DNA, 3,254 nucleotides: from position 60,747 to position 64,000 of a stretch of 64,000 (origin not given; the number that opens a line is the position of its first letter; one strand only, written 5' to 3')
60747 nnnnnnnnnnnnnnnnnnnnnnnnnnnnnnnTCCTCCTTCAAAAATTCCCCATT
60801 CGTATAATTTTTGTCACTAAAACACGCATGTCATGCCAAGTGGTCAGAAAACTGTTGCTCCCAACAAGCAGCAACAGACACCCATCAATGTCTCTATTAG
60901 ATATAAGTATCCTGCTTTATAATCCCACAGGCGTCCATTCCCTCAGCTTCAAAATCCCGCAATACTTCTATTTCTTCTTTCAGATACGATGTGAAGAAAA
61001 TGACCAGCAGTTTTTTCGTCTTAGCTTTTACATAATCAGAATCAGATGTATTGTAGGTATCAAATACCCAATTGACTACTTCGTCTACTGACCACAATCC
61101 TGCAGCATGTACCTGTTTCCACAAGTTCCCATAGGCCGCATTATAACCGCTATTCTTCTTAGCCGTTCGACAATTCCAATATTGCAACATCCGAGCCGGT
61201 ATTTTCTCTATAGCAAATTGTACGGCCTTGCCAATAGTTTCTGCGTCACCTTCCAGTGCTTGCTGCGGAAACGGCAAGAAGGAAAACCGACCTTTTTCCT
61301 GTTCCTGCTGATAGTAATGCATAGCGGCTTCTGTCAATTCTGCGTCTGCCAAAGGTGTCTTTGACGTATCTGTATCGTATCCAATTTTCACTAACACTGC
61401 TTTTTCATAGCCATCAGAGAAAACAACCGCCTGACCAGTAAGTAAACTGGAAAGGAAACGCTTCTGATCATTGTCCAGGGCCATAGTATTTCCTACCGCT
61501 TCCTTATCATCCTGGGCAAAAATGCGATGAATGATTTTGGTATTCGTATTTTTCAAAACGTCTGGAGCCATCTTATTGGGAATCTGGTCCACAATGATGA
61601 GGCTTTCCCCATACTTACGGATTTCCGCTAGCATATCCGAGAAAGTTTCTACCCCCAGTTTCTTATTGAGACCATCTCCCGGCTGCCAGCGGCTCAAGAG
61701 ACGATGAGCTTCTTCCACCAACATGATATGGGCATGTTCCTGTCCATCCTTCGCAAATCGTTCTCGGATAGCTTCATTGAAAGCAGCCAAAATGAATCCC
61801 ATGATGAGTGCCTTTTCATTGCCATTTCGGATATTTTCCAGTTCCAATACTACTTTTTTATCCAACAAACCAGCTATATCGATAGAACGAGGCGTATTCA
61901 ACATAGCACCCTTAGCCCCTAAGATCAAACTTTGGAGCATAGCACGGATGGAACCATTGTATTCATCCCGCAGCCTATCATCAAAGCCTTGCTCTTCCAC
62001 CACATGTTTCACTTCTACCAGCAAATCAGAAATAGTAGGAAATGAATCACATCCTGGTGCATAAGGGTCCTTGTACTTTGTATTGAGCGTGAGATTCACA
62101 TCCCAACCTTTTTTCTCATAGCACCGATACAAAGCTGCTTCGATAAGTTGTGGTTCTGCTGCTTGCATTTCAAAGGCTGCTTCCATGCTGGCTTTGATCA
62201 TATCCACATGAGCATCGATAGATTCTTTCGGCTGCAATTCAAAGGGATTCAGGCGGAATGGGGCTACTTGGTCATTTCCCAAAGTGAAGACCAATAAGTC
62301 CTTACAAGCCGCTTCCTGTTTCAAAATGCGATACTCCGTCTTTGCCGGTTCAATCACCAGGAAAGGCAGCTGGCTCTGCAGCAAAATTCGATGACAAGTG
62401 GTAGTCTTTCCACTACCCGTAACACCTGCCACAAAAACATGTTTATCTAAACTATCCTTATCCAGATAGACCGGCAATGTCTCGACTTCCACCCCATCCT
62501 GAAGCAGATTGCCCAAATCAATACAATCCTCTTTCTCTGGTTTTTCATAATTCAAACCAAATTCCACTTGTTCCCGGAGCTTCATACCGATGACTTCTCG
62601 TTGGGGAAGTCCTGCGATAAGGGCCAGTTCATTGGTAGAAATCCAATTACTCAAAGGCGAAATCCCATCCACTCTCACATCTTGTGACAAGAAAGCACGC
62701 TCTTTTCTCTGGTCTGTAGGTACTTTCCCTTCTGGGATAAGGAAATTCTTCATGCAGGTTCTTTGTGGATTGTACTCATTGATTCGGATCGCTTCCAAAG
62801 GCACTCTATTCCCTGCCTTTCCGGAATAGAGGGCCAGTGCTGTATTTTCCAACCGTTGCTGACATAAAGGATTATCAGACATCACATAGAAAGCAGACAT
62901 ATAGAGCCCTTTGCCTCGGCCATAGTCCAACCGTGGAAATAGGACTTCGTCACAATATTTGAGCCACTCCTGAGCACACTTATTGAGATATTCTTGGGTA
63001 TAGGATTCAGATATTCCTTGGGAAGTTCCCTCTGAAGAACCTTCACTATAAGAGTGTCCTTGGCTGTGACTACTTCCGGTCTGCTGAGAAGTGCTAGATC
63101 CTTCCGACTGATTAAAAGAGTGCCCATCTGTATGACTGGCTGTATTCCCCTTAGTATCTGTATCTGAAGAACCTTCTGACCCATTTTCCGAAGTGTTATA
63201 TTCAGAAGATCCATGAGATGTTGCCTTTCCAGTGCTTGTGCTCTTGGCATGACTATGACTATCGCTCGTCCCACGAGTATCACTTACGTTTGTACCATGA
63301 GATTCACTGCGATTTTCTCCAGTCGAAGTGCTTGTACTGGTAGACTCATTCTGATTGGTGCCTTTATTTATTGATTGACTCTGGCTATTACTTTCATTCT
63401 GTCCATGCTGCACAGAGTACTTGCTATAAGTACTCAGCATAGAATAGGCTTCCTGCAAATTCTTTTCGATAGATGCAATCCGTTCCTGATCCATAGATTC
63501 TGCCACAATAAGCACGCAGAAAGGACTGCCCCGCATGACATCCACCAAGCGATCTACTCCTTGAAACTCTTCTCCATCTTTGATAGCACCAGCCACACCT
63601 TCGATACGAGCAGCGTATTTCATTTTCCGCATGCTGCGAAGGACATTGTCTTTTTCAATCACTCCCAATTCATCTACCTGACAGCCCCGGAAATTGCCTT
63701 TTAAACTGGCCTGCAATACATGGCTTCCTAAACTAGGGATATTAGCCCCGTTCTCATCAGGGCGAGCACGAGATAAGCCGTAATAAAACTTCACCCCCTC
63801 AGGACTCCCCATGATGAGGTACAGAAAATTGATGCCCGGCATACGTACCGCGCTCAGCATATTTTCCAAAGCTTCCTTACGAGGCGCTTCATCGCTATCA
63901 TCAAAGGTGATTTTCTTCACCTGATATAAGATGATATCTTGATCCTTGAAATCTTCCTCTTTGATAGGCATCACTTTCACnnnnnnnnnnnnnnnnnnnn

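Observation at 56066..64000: Low-GC accessory island: HerA-like giant ATPase, glycine-zipper membrane protein, and independently promoted small-gene cassettes (candidate undescribed conflict/defence module)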

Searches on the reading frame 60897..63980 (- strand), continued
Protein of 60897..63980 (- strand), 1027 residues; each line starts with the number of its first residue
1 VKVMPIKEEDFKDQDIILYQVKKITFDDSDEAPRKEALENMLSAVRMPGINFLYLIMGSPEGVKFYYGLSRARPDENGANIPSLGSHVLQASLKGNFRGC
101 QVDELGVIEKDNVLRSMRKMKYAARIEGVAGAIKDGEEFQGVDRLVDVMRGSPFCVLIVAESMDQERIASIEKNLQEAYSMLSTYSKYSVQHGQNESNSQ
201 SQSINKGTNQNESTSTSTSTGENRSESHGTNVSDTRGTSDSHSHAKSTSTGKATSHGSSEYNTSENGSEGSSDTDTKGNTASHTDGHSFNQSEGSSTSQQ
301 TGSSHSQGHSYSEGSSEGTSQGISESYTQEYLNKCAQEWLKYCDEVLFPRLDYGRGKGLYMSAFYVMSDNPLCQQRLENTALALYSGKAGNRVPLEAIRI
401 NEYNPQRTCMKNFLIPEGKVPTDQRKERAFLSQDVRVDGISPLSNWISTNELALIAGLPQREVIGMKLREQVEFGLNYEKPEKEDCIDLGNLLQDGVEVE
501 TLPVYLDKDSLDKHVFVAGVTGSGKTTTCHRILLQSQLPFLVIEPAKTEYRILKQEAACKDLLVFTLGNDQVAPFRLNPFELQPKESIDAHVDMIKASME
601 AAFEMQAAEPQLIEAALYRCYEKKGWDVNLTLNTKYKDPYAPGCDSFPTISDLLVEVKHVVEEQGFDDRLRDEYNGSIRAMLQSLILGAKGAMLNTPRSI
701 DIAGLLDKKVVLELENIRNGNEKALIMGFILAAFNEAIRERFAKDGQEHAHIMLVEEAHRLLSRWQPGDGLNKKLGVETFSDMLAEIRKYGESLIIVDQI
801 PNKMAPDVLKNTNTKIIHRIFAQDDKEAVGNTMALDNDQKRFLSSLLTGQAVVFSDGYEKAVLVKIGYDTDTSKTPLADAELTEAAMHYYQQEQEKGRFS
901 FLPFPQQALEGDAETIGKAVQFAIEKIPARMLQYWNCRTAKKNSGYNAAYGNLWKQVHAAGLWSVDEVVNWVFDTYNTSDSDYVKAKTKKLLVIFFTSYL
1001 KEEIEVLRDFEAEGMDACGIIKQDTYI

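Call 92: list_cluster_members(proteins=[P0002, P0010, P0013, P0123, P0125])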
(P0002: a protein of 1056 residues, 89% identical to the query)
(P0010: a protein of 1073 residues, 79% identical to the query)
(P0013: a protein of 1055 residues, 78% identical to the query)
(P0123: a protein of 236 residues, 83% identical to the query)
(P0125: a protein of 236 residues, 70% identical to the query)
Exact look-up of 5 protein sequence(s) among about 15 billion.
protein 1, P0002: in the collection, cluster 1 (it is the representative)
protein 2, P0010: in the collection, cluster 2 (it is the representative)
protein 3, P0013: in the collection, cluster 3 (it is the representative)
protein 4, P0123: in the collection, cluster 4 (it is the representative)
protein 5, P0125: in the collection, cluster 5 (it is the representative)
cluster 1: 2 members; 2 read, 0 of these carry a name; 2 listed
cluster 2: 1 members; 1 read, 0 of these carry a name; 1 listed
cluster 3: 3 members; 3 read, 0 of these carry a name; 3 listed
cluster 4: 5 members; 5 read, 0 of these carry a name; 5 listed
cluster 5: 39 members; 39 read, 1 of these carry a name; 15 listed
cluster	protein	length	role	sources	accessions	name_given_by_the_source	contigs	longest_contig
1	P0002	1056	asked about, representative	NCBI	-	-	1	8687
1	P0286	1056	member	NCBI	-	-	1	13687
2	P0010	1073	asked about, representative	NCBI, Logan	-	-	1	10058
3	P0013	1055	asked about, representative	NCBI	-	-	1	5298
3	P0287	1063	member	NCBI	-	-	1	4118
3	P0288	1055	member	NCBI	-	-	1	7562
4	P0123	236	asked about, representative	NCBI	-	-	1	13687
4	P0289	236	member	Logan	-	-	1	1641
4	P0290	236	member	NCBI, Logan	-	-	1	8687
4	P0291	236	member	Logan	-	-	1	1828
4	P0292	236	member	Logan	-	-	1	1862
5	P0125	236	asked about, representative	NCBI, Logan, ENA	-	-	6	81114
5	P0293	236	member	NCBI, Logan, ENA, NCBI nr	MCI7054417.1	MAG: hypothetical protein MR962_04195 [Dialister sp.] | hypothetical protein [Dialister sp.]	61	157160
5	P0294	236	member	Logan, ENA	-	-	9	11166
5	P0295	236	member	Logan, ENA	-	-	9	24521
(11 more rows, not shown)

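Call 93: search_protein_families(library=pfam, alignment_id=A2, max_evalue=0.01)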
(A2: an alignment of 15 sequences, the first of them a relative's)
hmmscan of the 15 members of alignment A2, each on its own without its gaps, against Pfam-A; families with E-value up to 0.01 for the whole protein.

A. member 1, L003:4565-7675:+ (1036 aa): 0 families

B. families by the number of members that match (of 15 scanned): 2 families
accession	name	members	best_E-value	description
PF00012.26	HSP70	1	0.0012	Hsp70 protein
PF14873.11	BNR_assoc_N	1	0.0094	N-terminal domain of BNR-repeat neuraminidase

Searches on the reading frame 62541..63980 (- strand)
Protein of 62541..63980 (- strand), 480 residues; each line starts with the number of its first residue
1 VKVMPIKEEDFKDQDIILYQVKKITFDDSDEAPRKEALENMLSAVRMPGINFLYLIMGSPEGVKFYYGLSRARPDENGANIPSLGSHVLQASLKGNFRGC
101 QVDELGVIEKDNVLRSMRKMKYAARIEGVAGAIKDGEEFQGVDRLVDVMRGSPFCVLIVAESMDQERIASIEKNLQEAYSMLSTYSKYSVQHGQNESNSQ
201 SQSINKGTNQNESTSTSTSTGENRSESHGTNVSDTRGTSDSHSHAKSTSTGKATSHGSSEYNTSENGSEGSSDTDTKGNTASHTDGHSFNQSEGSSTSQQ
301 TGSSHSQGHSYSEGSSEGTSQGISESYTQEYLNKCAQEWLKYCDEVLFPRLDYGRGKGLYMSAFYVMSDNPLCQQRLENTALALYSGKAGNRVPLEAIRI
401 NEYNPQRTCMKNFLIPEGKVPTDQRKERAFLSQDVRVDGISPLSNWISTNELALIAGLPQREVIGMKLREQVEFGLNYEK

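Call 68: predict_structure(alignment_id=A5)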
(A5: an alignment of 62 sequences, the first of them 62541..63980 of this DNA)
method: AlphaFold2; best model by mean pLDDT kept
length: 480 residues; sequences in the alignment: 62
mean_pLDDT: 69.0   pTM: 0.67
mean pLDDT of the five models: 69.0, 68.4, 68.3, 68.0, 66.1
residues with pLDDT >= 90: 161; 70-90: 137; 50-70: 40; < 50: 142
segments of 3 or more residues with pLDDT < 50: 134-137, 196-322, 471-473, 475-477
pLDDT, mean of each block of 10 residues (from residue 1): 77 90 67 74 88 95 93 70 88 80 92 95 92 54 86 95 92 94 85 54 24 22 23 28 31 33 28 29 29 23 24 31 60 89 91 90 96 95 75 86 91 92 89 88 91 85 63 48
secondary structure, 60 per line:
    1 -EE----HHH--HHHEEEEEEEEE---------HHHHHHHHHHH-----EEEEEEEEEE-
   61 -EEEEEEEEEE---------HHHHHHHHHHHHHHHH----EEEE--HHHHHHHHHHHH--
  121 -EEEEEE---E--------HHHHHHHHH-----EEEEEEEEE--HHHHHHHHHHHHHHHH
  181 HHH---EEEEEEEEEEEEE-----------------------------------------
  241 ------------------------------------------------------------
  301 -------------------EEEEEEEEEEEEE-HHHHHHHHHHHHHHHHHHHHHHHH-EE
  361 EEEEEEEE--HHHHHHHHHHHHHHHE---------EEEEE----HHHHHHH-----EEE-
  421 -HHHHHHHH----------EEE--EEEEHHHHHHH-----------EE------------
elements in order: E16-24 H34-44 E50-59 E62-71 H81-96 E101-104 H107-118 E122-127 H140-148 E154-162 H165-183 E187-199 E320-332 H334-357 E359-368 H371-385 E396-400 H405-411 E417-419 H422-429 E440-442 E445-448 H449-455
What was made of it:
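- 62541..63980 (-): VirB4/EccE-type N-terminal domain (two halves split by the Ser/Thr-rich insertion). AF2 model of this fragment, pTM 0.67 (call 68).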

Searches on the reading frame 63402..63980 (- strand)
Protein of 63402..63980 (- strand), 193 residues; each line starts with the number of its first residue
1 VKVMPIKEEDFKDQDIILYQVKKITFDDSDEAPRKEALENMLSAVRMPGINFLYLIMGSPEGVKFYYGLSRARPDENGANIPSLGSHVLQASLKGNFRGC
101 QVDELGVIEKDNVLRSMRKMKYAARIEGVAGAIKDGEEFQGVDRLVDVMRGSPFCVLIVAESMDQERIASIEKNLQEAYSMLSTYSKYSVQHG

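Call 88: search_protein_representatives(protein=window:63402-63980:-)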
Query: 193 residues. Proteins with E-value up to 0.001 (for the whole library): 342; up to 1e-10: 140; up to 1e-30: 32. The best 150 are listed.
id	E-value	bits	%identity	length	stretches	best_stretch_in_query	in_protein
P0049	3.3e-76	271.6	68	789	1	7-193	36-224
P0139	7.1e-56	205.4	54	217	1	9-188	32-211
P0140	9.6e-50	185.4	59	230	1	8-161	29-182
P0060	1.4e-48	181.6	53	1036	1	12-193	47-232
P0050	1.1e-46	175.5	51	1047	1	13-193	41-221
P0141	2.3e-43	164.7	48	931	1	7-184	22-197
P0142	7.6e-42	159.7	57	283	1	2-157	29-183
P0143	1.5e-38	148.9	42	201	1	13-193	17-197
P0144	1.2e-37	146.0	40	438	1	11-192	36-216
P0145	1.3e-36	142.6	42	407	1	9-191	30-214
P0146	3.3e-36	141.3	44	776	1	14-193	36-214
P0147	4.1e-36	141.0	43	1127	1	8-191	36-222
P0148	1.1e-35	139.6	39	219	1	10-184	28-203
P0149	1.3e-35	139.4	41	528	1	6-191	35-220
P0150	5.2e-35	137.4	41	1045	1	16-191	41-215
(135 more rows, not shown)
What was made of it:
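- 62541..63980 (-): Among the 150 best-listed, all but one carry the match within about 100 residues of their N-terminus; the full-length ones are about 900-1200 aa, and many entries are shorter (call 88).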
